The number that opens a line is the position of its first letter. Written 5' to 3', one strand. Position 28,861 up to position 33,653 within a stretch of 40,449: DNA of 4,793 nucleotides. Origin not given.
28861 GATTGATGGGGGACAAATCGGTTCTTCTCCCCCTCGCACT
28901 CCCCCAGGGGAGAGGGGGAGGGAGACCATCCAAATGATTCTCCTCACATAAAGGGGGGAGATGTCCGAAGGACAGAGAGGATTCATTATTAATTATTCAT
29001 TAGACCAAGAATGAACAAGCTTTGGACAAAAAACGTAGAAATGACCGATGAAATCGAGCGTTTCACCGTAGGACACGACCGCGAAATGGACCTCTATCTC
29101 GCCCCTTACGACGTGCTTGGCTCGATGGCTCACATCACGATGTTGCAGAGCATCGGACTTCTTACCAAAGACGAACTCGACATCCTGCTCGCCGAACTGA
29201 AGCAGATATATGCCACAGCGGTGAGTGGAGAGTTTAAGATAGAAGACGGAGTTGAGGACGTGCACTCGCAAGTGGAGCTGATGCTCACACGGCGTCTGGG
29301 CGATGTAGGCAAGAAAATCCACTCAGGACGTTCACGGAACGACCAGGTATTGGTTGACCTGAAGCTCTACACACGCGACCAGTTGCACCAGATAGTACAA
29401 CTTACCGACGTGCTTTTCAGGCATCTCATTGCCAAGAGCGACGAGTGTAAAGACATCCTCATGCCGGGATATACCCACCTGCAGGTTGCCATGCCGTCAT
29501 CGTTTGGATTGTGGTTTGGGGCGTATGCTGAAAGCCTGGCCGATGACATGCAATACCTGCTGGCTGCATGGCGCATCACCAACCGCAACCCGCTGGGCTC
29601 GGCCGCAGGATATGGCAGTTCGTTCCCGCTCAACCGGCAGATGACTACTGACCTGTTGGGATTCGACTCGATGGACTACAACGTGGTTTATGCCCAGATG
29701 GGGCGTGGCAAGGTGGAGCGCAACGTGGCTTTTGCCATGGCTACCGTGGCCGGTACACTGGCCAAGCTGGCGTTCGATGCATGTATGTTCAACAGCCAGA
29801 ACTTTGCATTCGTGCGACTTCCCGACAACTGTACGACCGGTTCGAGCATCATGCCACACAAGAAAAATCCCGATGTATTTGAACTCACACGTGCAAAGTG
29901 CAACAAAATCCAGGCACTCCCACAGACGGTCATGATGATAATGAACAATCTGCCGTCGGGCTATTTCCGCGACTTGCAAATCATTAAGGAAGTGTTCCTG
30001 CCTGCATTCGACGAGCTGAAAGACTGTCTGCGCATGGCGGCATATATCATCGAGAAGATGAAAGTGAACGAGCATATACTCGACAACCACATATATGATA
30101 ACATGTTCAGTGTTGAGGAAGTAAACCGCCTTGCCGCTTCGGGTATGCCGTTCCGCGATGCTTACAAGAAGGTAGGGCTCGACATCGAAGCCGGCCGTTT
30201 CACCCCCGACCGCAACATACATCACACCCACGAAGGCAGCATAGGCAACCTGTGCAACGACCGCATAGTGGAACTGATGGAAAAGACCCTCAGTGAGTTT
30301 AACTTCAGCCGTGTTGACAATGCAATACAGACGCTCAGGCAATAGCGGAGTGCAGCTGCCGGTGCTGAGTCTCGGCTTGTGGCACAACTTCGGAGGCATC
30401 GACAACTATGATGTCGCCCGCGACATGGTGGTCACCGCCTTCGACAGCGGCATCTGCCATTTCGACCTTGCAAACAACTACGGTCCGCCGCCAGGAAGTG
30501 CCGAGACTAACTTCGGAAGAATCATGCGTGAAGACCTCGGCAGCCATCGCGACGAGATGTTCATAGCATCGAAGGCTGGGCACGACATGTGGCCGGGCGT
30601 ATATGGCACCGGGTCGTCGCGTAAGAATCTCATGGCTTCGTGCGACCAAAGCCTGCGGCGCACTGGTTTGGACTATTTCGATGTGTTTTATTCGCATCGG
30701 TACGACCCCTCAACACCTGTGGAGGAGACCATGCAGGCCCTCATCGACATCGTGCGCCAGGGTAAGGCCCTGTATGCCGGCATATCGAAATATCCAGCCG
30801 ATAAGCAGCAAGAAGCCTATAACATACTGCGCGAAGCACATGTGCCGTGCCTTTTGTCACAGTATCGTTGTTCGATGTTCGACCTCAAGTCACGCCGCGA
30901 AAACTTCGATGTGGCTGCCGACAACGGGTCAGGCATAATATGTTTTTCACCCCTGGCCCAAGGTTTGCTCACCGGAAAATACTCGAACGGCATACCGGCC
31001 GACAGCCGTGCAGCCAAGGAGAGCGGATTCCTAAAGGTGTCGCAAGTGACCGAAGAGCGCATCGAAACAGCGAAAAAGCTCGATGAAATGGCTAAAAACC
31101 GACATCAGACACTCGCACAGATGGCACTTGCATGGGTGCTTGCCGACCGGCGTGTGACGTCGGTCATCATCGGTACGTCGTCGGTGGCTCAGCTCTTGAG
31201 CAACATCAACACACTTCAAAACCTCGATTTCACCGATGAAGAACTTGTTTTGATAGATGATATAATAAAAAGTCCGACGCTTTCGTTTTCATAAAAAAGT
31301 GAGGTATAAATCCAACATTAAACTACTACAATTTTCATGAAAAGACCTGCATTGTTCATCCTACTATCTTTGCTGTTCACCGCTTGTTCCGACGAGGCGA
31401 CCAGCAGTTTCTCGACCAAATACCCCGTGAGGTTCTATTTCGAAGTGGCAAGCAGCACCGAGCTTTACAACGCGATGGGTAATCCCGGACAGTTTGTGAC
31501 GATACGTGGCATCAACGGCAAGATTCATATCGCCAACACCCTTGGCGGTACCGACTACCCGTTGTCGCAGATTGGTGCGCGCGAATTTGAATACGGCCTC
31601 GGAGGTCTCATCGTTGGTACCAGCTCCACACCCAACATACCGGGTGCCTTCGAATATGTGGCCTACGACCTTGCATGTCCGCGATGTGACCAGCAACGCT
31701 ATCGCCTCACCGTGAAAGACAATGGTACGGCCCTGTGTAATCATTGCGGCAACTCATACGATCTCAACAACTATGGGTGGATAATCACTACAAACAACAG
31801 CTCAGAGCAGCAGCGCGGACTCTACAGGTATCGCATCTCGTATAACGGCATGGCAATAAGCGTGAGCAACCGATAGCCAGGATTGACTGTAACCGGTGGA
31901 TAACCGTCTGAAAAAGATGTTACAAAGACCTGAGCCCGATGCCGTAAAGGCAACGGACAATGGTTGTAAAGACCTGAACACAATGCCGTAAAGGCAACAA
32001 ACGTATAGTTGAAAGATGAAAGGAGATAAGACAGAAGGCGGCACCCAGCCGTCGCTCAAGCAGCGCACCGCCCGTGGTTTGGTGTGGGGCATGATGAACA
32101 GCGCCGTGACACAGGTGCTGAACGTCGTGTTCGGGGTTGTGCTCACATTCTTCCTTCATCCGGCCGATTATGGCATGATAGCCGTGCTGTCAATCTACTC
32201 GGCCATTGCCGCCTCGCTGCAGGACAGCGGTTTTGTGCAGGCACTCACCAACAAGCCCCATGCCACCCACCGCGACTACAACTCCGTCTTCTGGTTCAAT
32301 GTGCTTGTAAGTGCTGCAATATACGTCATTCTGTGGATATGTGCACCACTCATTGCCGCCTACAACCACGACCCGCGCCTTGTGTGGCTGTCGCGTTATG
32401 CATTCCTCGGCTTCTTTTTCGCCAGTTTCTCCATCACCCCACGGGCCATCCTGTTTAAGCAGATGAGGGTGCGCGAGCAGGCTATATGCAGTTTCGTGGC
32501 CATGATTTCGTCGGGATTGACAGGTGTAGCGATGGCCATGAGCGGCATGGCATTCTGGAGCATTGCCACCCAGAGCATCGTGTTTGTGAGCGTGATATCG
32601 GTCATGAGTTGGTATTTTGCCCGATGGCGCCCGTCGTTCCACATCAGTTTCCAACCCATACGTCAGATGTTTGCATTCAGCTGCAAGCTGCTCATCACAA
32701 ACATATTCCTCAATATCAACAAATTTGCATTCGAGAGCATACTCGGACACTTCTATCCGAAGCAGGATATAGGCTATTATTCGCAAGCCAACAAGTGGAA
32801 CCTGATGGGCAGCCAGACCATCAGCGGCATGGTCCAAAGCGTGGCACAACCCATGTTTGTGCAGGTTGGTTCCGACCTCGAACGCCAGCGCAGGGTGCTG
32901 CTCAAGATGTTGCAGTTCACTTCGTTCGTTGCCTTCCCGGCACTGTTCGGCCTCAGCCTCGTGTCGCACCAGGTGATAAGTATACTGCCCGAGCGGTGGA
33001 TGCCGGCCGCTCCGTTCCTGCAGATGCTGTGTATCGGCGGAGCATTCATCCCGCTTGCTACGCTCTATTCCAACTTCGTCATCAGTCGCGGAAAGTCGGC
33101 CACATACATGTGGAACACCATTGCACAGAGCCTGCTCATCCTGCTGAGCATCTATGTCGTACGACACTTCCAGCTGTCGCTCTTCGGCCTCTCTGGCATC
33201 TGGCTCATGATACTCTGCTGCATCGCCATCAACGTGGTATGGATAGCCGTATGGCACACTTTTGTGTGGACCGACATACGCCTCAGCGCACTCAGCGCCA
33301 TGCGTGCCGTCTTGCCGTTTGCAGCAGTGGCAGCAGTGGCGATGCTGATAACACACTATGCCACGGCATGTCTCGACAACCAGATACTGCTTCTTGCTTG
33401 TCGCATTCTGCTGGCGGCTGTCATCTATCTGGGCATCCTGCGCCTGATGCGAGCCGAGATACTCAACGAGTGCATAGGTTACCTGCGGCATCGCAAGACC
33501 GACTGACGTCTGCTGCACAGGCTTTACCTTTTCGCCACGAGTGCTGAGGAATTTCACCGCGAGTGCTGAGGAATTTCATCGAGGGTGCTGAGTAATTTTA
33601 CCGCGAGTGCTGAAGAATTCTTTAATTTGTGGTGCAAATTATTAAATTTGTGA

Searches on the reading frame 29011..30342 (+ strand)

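Call 8: search_protein_families(library=pfam, proteins=[window:29011-30342:+], max_evalue=0.001)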
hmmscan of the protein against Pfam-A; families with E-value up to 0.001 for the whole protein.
window:29011-30342:+ (444 aa): 1 family
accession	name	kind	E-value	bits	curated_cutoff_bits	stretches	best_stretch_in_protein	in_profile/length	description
PF00206.25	Lyase_1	-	5.8e-46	157.8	27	1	30-301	24-311/312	Lyase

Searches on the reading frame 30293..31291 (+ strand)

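Call 8: search_protein_families(library=pfam, proteins=[window:30293-31291:+], max_evalue=0.001)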
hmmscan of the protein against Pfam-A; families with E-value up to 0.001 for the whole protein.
window:30293-31291:+ (333 aa): 1 family
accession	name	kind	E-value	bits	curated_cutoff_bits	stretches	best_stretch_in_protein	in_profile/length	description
PF00248.27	Aldo_ket_red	-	4.7e-65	220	24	1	25-325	2-290/291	Aldo/keto reductase family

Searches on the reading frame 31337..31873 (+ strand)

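Call 8: search_protein_families(library=pfam, proteins=[window:31337-31873:+], max_evalue=0.001)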
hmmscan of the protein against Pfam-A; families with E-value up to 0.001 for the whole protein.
window:31337-31873:+ (179 aa): 0 families

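Call 11: search_protein_families(library=ncbifam, proteins=[window:31337-31873:+], max_evalue=10)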
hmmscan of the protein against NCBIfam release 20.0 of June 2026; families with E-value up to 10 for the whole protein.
window:31337-31873:+ (179 aa): 4 families
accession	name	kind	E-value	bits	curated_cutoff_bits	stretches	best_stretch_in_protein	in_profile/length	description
NF038384.1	zinc_YnfU_fam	subfamily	0.028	14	36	1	112-142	17-49/52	YnfU family zinc-binding protein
TIGR02605.1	CxxC_CxxC_SSSS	subfamily_domain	0.05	13.7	31.3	1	110-139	4-34/52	FmdB family zinc ribbon protein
NF003214.0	PRK04179.1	equivalog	0.12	12.3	71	1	111-153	17-56/62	50S ribosomal protein L37e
NF041911.1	HVO_0649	equivalog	0.3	11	70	1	107-123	45-61/65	HVO_0649 family zinc finger protein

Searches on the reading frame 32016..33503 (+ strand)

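Call 8: search_protein_families(library=pfam, proteins=[window:32016-33503:+], max_evalue=0.001)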
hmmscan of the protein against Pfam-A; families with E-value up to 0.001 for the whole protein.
window:32016-33503:+ (496 aa): 2 families
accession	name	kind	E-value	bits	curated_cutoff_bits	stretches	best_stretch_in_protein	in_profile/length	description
PF13440.11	Polysacc_synt_3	-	3.9e-63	213.9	23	1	42-332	1-292/293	Polysaccharide biosynthesis protein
PF01943.22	Polysacc_synt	-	6.3e-26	91.8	28.2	1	20-283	3-272/274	Polysaccharide biosynthesis protein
